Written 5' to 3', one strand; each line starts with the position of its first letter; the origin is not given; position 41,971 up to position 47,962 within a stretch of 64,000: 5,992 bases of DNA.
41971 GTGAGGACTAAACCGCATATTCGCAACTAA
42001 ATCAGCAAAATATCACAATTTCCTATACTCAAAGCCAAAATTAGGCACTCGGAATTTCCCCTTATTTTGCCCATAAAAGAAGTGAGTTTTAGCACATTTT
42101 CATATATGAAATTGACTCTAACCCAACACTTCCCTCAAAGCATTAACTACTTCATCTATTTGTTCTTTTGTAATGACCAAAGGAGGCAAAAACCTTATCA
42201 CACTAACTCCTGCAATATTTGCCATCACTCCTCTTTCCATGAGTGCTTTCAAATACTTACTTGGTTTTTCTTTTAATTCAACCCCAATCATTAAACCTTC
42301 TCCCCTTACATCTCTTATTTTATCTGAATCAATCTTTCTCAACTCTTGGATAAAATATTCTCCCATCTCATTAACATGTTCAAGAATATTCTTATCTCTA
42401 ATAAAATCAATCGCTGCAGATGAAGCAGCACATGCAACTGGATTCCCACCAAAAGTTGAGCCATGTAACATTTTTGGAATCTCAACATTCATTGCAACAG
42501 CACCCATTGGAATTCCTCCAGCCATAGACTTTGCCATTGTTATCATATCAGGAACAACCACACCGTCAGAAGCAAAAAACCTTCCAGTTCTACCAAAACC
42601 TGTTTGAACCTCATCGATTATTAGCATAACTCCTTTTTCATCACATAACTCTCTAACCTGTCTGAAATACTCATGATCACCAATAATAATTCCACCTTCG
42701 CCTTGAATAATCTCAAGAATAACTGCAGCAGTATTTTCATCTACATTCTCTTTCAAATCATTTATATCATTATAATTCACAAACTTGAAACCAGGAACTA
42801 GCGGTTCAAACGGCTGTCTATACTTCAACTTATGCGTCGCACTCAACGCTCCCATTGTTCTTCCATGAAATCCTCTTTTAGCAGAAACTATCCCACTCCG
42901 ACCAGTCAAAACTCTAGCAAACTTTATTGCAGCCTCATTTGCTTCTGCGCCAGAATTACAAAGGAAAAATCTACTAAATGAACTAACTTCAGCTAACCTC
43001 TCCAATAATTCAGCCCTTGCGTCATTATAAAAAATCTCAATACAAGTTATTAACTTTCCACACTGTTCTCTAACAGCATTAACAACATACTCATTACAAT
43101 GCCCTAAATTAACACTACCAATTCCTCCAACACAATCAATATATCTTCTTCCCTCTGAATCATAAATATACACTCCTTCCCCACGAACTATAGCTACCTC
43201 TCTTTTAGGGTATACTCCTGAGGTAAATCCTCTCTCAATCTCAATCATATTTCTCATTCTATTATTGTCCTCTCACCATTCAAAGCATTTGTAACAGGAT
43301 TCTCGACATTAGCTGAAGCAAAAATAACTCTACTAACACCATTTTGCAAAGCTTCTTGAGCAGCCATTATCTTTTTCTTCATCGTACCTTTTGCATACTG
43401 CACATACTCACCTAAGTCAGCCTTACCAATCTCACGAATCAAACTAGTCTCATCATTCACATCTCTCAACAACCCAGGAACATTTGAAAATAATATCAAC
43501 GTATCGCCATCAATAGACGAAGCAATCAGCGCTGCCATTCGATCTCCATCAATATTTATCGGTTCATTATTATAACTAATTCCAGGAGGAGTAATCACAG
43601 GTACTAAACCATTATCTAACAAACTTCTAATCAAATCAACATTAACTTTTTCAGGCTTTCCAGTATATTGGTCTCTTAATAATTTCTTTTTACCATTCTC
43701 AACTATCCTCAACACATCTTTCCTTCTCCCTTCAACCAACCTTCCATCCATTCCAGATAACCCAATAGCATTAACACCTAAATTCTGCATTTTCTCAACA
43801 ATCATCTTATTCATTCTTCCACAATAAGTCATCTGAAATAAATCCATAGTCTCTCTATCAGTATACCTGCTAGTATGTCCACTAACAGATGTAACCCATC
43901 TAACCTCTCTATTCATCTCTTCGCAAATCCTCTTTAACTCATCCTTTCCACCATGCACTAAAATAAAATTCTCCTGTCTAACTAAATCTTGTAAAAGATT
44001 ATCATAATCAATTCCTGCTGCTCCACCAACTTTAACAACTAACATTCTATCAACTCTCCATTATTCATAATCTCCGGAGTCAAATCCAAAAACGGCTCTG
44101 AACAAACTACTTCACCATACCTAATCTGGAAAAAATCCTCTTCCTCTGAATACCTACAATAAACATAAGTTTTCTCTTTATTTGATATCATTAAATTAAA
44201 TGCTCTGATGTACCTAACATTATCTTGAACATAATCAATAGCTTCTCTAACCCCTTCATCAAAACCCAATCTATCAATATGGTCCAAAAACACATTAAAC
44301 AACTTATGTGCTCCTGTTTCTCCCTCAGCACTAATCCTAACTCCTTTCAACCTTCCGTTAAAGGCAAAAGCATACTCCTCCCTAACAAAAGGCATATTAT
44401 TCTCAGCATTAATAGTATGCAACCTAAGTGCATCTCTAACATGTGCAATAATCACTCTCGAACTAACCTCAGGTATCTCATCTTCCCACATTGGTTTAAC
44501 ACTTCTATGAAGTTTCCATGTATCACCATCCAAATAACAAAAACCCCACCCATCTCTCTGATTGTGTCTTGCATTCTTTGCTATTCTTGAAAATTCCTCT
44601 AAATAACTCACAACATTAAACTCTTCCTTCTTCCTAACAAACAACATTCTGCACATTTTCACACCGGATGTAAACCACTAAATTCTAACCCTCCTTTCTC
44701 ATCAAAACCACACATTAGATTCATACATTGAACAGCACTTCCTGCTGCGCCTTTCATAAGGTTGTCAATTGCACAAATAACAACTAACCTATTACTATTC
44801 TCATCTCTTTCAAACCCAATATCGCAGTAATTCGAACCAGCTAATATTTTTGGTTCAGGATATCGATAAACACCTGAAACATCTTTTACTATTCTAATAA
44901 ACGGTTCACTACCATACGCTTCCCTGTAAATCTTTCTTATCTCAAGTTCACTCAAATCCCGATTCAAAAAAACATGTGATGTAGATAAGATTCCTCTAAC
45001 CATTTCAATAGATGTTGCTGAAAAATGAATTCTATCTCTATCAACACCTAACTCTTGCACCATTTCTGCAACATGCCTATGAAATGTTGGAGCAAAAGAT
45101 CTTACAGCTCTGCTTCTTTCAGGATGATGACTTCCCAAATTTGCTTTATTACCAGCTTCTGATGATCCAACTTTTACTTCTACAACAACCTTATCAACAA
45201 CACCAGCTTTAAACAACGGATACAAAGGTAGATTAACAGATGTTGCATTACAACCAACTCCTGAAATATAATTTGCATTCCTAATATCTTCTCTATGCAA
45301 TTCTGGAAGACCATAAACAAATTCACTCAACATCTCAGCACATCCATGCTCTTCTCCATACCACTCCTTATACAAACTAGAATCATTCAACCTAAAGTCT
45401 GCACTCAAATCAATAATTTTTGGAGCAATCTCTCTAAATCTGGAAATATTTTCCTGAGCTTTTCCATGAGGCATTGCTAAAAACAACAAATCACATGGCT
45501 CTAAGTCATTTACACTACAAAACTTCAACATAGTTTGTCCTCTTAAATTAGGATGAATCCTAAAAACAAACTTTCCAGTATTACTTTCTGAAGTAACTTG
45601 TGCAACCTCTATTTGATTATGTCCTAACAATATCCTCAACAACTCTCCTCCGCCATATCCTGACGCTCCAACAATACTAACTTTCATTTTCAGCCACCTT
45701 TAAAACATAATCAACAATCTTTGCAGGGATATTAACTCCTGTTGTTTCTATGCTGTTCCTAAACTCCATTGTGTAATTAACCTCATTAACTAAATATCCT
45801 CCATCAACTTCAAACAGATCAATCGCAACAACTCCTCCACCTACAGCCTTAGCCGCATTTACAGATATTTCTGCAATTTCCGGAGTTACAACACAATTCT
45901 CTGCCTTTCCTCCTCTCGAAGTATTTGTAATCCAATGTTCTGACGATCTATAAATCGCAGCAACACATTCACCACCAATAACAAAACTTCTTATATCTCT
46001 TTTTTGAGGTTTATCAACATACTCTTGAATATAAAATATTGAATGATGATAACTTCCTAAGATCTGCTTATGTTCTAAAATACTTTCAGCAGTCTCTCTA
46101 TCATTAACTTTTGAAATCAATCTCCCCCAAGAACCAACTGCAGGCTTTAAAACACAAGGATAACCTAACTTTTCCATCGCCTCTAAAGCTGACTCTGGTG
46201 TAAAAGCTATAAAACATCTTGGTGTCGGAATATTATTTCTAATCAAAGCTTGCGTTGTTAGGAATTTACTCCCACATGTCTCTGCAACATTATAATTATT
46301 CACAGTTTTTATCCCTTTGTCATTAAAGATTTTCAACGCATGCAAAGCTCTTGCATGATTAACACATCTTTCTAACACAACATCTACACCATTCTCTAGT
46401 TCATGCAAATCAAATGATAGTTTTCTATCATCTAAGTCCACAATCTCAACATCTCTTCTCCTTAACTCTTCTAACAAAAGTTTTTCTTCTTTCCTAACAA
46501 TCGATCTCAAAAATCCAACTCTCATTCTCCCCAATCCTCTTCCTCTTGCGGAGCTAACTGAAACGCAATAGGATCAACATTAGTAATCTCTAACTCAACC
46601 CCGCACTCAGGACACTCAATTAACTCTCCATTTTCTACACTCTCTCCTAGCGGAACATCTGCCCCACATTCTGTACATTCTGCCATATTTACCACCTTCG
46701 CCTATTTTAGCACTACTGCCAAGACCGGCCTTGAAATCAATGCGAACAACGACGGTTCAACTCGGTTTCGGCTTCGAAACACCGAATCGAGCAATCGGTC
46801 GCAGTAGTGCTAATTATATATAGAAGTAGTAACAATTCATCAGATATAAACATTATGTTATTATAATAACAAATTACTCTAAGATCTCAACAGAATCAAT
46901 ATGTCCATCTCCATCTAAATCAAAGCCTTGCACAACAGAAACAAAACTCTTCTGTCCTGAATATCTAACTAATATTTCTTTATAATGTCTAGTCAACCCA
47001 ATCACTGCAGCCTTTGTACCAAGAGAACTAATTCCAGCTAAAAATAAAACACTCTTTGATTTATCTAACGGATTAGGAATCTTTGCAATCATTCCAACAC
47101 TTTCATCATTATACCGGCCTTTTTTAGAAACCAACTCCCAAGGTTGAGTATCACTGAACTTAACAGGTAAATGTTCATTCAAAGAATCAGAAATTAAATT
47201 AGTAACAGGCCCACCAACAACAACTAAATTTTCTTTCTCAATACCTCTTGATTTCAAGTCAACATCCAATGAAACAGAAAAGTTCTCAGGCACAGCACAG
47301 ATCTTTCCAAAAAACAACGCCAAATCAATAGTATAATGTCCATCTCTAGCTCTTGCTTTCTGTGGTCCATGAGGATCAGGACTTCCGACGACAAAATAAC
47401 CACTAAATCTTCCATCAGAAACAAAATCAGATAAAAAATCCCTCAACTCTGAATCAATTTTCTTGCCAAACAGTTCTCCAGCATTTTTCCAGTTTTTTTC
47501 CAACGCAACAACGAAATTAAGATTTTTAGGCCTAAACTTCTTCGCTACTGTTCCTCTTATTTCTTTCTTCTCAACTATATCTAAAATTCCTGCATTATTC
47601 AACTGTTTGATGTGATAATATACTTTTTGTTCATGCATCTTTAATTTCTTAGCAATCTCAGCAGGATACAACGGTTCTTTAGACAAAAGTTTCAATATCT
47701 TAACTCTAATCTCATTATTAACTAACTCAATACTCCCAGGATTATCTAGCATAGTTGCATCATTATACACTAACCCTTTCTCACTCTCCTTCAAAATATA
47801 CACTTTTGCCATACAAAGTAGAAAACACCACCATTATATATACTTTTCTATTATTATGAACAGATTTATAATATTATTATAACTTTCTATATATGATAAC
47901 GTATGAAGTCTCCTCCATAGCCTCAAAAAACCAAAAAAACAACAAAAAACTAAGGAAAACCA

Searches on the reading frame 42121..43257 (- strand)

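Call 62: search_protein_families(library=pfam, proteins=[window:42121-43257:-], max_evalue=0.0001)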
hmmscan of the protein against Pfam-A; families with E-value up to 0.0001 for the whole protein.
window:42121-43257:- (379 aa): 2 families
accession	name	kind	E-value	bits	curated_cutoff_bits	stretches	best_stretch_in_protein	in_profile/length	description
PF00202.27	Aminotran_3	-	2e-119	399.3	30.5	1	21-378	11-403/403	Aminotransferase class-III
PF01212.27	Beta_elim_lyase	-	5e-06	26.5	27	1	82-254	35-208/288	Beta-eliminating lyase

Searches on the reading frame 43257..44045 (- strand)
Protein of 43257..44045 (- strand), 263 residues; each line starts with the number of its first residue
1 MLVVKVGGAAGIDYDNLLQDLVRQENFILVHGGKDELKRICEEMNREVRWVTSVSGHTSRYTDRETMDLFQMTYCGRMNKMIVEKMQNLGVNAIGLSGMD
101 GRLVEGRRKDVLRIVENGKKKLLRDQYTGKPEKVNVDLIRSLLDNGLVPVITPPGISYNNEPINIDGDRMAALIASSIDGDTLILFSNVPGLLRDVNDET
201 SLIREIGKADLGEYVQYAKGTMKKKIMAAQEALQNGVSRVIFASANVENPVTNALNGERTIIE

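Call 62: search_protein_families(library=pfam, proteins=[window:43257-44045:-], max_evalue=0.0001)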
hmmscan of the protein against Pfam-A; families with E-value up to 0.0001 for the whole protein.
window:43257-44045:- (263 aa): 1 family
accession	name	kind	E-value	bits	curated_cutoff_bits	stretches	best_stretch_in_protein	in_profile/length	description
PF00696.33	AA_kinase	-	2.3e-34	119.6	24.9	1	2-243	3-233/234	Amino acid kinase family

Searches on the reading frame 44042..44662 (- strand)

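Call 62: search_protein_families(library=pfam, proteins=[window:44042-44662:-], max_evalue=0.0001)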
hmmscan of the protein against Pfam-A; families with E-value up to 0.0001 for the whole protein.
window:44042-44662:- (207 aa): 1 family
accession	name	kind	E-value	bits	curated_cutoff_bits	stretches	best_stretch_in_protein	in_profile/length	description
PF13230.11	GATase_4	-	2.5e-10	40.2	23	1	3-170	1-187/272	Glutamine amidotransferases class-II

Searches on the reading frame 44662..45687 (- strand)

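Call 62: search_protein_families(library=pfam, proteins=[window:44662-45687:-], max_evalue=0.0001)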
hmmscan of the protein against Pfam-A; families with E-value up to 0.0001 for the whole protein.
window:44662-45687:- (342 aa): 3 families
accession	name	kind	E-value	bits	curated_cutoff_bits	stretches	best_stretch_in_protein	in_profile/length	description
PF22698.1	Semialdhyde_dhC_1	-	4.1e-44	150.8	27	1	146-309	1-165/165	Semialdehyde dehydrogenase, dimerisation domain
PF01118.30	Semialdhyde_dh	-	4.3e-27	95.4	26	1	2-138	1-121/121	Semialdehyde dehydrogenase, NAD binding domain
PF02774.23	Semialdhyde_dhC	-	3.3e-13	50.6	26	1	155-312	1-184/184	Semialdehyde dehydrogenase, dimerisation domain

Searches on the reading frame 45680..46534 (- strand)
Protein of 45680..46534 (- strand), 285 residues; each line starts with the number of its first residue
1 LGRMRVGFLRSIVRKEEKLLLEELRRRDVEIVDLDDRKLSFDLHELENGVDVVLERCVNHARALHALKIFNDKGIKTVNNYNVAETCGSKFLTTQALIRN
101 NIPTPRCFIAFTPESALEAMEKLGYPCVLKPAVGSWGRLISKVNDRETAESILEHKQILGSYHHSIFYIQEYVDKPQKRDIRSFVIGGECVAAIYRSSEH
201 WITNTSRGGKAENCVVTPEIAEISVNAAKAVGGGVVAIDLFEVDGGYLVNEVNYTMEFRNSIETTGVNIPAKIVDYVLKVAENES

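Call 62: search_protein_families(library=pfam, proteins=[window:45680-46534:-], max_evalue=0.0001)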
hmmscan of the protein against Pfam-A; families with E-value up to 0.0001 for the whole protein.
window:45680-46534:- (285 aa): 7 families
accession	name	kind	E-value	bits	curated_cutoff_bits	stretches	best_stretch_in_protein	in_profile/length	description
PF08443.16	RimK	-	2e-31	109.5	21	1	89-277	3-188/188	RimK-like ATP-grasp domain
PF22626.3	LysX_preATP_grasp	-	1.4e-22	80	27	1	6-86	1-84/84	LysX preATP-grasp domain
PF02222.28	ATP-grasp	-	5.8e-08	33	27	1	96-252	2-159/179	ATP-grasp domain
PF02955.21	GSH-S_ATP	-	3.1e-07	30.5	23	1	117-253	24-160/175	Prokaryotic glutathione synthetase, ATP-grasp domain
PF02655.19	ATP-grasp_3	-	2.8e-05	24.7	23.2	1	87-174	1-70/160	ATP-grasp domain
PF02786.22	CPSase_L_D2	-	2.8e-05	24.2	19.8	0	95-178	7-94/211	Carbamoyl-phosphate synthase L chain, ATP binding domain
PF14397.11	ATPgrasp_ST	-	2.9e-05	23.8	31.4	1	71-152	3-88/278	Sugar-transfer associated ATP-grasp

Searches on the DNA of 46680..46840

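Call 55: search_rna_families(source=window, start=46680, end=46840, threshold=evalue, max_evalue=1, show_alignments=2)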
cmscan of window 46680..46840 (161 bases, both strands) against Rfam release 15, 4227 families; matches with E-value up to 1: 0.
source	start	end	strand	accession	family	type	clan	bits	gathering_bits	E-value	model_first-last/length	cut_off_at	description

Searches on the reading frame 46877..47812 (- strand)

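Call 62: search_protein_families(library=pfam, proteins=[window:46877-47812:-], max_evalue=0.0001)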
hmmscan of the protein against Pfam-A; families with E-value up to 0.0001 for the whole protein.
window:46877-47812:- (312 aa): 5 families
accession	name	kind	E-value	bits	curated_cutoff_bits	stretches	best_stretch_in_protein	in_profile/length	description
PF01022.26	HTH_5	-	1.6e-10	41.1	22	1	34-77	2-45/47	Bacterial regulatory protein, arsR family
PF12840.13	HTH_20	-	7.4e-10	39.1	27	1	33-79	3-50/51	Helix-turn-helix domain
PF05124.17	S_layer_C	-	3.1e-06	27.4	23.9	0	182-273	99-173/177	S-layer like family, outer domain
PF21476.4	PF0610-like_N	-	1.3e-05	25.7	33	1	35-70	2-37/50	PF0610-like, N-terminal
PF01978.25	TrmB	-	3e-05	24.2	25.6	1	40-97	15-66/68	Sugar-specific transcriptional regulator TrmB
